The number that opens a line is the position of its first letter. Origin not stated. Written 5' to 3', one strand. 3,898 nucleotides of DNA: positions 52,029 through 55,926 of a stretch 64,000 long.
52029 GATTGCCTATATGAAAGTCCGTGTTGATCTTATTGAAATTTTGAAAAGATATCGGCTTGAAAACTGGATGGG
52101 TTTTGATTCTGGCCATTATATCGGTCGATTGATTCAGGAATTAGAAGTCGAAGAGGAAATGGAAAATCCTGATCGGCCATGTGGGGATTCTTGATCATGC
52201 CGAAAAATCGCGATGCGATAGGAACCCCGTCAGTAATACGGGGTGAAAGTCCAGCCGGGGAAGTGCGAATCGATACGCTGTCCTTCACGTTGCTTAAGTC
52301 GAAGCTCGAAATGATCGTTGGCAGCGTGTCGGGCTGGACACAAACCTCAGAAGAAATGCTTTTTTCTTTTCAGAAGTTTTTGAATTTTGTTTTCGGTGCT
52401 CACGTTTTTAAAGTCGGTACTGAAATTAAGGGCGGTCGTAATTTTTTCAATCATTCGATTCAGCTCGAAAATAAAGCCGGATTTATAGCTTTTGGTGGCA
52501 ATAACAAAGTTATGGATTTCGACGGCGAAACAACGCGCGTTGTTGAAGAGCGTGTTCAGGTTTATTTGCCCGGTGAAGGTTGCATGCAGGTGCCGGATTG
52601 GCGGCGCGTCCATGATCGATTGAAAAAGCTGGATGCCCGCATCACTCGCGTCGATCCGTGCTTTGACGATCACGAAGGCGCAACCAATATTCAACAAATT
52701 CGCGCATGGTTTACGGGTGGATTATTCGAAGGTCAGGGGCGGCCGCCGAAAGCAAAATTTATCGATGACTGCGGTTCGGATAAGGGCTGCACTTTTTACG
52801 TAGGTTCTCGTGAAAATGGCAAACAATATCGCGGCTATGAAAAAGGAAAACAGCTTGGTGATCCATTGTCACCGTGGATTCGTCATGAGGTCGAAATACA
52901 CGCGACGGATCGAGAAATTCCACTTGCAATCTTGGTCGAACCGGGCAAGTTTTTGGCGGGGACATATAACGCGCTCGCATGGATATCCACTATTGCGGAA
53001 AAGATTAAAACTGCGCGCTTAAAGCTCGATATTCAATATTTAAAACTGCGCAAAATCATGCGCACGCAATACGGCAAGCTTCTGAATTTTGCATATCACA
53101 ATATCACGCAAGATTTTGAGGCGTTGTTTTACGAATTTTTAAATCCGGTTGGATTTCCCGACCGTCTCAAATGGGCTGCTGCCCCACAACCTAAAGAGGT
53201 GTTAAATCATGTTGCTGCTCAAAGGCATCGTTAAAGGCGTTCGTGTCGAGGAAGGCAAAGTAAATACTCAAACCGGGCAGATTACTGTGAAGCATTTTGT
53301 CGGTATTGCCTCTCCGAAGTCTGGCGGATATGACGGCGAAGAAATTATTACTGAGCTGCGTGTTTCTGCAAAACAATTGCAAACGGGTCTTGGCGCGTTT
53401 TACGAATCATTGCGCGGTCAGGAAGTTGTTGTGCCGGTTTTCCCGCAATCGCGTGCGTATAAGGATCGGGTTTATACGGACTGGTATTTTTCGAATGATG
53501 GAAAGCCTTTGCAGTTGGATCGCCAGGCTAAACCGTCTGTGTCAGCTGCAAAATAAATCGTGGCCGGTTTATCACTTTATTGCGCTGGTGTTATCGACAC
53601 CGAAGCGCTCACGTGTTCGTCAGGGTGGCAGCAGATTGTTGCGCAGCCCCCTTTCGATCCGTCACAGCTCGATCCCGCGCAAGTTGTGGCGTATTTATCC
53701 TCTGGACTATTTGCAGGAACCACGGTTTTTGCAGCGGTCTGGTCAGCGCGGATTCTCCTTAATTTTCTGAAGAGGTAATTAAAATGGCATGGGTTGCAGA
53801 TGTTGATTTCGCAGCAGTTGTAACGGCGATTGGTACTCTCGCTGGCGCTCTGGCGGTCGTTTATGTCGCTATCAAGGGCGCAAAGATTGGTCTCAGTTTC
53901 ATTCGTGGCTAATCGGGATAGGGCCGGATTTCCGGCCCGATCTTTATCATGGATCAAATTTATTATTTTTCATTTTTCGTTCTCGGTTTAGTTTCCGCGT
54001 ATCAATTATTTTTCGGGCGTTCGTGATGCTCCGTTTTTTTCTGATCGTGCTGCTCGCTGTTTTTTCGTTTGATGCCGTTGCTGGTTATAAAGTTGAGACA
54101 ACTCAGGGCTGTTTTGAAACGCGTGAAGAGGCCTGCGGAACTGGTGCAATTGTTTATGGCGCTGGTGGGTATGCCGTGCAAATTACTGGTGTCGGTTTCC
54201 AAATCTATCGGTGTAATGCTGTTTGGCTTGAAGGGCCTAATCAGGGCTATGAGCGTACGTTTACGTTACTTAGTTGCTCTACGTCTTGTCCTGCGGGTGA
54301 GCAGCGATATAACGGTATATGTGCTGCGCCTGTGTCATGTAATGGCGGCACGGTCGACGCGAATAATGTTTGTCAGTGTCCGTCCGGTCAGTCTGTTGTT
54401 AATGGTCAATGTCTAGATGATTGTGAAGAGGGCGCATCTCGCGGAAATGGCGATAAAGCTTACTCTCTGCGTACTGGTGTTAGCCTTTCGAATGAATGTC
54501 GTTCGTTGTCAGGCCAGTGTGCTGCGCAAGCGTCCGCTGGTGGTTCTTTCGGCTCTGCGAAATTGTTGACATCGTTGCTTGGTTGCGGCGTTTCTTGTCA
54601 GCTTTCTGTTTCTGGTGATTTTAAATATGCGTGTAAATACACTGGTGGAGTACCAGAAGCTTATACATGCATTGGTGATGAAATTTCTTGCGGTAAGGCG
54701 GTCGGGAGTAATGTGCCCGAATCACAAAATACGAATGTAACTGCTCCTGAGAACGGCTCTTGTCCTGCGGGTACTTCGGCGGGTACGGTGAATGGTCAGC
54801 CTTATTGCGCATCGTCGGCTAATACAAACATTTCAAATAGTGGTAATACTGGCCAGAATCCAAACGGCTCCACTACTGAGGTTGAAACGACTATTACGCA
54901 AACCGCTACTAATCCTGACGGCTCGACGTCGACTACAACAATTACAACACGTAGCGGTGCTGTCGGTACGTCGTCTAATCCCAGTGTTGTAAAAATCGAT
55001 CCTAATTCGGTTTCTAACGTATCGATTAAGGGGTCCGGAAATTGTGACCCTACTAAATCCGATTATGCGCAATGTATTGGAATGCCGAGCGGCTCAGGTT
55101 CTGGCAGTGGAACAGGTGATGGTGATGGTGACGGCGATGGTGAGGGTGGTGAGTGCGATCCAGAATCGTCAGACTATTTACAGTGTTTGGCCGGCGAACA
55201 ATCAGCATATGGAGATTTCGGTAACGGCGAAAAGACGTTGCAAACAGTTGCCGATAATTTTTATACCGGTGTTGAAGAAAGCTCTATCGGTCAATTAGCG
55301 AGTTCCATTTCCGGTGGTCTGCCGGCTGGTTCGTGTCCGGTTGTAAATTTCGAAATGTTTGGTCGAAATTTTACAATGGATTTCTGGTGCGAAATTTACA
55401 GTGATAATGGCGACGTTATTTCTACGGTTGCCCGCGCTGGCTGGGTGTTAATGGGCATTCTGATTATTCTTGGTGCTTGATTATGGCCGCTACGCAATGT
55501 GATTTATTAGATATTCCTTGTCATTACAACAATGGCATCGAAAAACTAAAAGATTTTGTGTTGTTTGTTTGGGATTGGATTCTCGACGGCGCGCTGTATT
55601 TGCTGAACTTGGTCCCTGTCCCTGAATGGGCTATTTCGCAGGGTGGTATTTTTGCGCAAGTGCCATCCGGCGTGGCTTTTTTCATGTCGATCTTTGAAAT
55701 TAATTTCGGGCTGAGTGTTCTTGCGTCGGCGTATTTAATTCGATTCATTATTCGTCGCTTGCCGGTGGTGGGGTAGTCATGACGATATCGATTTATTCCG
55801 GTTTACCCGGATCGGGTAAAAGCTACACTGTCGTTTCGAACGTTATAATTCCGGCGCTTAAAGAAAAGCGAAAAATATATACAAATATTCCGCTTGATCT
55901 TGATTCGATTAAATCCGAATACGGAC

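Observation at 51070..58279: Integrated filamentous prophage of about 7.2 kb at tRNA-Phe with its own tyrosine integrase and no secretin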

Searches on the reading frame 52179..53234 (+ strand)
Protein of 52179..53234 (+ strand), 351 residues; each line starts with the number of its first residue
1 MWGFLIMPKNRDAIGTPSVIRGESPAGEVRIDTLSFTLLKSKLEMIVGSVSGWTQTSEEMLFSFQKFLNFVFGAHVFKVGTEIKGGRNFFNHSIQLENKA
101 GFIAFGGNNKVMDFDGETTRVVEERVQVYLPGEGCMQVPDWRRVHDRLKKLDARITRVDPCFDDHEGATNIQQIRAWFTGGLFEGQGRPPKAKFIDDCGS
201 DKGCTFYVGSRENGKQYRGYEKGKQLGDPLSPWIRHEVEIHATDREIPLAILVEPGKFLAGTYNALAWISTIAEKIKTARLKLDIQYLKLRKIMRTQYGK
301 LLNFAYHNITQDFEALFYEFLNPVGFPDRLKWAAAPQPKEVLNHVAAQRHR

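Call 4: search_protein_families(library=pfam, proteins=[window:52179-53234:+], max_evalue=0.1)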
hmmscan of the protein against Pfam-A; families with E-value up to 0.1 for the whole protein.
window:52179-53234:+ (351 aa): 1 family
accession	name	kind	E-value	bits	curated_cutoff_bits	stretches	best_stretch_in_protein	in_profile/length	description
PF02486.25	Rep_trans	-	2.1e-14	54.1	29.6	1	154-257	2-111/201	Replication initiation factor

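Call 5: search_protein_families(library=phrogs, proteins=[window:52179-53234:+], max_evalue=0.1)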
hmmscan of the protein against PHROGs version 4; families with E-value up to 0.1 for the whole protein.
window:52179-53234:+ (351 aa): 2 families
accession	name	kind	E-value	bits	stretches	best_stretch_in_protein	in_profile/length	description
phrog_453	-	DNA, RNA and nucleotide metabolism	3.3e-75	255.1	1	28-341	116-428/447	replication initiation protein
phrog_16222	-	unknown function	5.1e-06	27.2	1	162-317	5-164/193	-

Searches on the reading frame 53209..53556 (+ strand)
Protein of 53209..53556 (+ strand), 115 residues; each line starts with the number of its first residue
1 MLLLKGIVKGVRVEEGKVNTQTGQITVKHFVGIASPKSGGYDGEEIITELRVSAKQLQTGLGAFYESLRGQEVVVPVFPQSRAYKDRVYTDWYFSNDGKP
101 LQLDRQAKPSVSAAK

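Call 4: search_protein_families(library=pfam, proteins=[window:53209-53556:+], max_evalue=0.1)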
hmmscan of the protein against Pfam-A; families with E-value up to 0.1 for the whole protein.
window:53209-53556:+ (115 aa): 3 families
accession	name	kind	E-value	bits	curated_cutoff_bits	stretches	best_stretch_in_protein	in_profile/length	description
PF17426.7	Putative_G5P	-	4.7e-07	30.3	25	1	4-87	7-91/108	Putative Gamma DNA binding protein G5P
PF20592.3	pAdhesive_10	-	0.051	14.2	27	1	85-113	52-82/167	Putative adhesin domain (group 10)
PF10099.14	RskA_C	-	0.1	13.3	29.4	0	54-101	42-89/135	Anti-sigma-K factor rskA, C-terminal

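Call 5: search_protein_families(library=phrogs, proteins=[window:53209-53556:+], max_evalue=0.1)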
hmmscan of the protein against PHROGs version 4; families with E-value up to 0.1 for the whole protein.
window:53209-53556:+ (115 aa): 3 families
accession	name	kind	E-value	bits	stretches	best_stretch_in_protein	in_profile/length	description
phrog_1547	-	unknown function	1.2e-11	45.4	1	2-104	6-106/107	-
phrog_15713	-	unknown function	0.0061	17.7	1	50-106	46-100/105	-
phrog_35243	-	unknown function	0.025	15.6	1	47-110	41-102/110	-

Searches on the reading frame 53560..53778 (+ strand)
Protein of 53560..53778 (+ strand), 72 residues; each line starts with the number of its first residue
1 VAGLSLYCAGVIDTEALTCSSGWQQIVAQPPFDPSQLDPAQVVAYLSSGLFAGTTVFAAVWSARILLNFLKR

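Call 4: search_protein_families(library=pfam, proteins=[window:53560-53778:+], max_evalue=0.1)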
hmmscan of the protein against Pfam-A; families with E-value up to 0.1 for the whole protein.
window:53560-53778:+ (72 aa): 0 families

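Call 5: search_protein_families(library=phrogs, proteins=[window:53560-53778:+], max_evalue=0.1)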
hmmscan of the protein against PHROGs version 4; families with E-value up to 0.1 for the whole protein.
window:53560-53778:+ (72 aa): 1 family
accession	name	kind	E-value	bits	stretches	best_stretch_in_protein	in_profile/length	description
phrog_4800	-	unknown function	3e-09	38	1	6-72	4-70/70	-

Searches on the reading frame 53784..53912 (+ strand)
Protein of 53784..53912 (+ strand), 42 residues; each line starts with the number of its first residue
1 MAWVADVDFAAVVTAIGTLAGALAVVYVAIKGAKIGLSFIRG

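Call 4: search_protein_families(library=pfam, proteins=[window:53784-53912:+], max_evalue=0.1)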
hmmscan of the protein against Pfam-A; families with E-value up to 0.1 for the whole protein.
window:53784-53912:+ (42 aa): 0 families

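Call 5: search_protein_families(library=phrogs, proteins=[window:53784-53912:+], max_evalue=0.1)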
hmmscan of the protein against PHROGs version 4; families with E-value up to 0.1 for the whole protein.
window:53784-53912:+ (42 aa): 1 family
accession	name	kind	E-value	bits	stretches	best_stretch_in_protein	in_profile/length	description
phrog_2186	-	head and packaging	1.9e-06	28.8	1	5-42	42-79/80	virion structural protein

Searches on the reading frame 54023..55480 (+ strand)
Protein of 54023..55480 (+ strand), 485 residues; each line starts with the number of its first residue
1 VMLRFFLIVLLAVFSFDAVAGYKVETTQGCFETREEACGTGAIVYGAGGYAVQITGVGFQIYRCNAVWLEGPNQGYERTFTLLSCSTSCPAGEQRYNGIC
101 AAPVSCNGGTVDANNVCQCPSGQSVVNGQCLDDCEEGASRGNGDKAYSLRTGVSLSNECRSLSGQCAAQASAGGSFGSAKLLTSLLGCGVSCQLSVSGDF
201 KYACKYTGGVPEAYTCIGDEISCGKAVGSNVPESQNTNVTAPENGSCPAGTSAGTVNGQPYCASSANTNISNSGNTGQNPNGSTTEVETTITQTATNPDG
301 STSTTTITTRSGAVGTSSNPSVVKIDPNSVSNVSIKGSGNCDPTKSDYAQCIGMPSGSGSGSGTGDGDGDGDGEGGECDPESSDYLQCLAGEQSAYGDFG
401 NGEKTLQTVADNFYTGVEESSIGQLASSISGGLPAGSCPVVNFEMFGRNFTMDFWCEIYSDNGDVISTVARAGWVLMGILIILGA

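Call 4: search_protein_families(library=pfam, proteins=[window:54023-55480:+], max_evalue=0.1)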
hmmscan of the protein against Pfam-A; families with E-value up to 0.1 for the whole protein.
window:54023-55480:+ (485 aa): 0 families

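Call 5: search_protein_families(library=phrogs, proteins=[window:54023-55480:+], max_evalue=0.1)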
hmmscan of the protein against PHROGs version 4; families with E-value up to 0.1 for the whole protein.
window:54023-55480:+ (485 aa): 6 families
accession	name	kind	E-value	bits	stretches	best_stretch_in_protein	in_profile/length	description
phrog_7187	-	unknown function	2.4e-11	44.6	1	250-485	358-527/527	-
phrog_10432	-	unknown function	1.5e-08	35.4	1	357-481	221-347/356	-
phrog_11232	-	unknown function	4.8e-08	33.9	1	275-484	27-235/236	-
phrog_815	-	unknown function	1.6e-05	25.3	1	2-481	3-410/420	-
phrog_21195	-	unknown function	0.0024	18.1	1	432-485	319-372/372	-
phrog_3942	-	unknown function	0.01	15.7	1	437-485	498-546/546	-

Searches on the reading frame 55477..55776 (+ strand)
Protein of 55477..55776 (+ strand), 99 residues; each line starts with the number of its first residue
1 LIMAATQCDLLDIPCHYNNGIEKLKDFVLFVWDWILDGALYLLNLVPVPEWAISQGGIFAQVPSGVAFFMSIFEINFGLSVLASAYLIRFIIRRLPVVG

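Call 4: search_protein_families(library=pfam, proteins=[window:55477-55776:+], max_evalue=0.1)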
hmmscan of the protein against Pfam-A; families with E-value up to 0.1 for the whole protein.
window:55477-55776:+ (99 aa): 1 family
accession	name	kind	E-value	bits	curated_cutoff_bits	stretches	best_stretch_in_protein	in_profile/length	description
PF10734.14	DUF2523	-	0.051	14.5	22.1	1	58-93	44-79/80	Protein of unknown function (DUF2523)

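Call 5: search_protein_families(library=phrogs, proteins=[window:55477-55776:+], max_evalue=0.1)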
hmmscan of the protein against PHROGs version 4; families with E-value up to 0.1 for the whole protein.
window:55477-55776:+ (99 aa): 3 families
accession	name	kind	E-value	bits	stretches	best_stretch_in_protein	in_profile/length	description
phrog_974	-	head and packaging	4.3e-18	67.2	1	24-99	31-106/107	minor head protein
phrog_306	-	head and packaging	0.0017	20.1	1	59-96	77-114/115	minor head protein Ace-like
phrog_1242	-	head and packaging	0.067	14.3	1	59-94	50-85/97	minor head protein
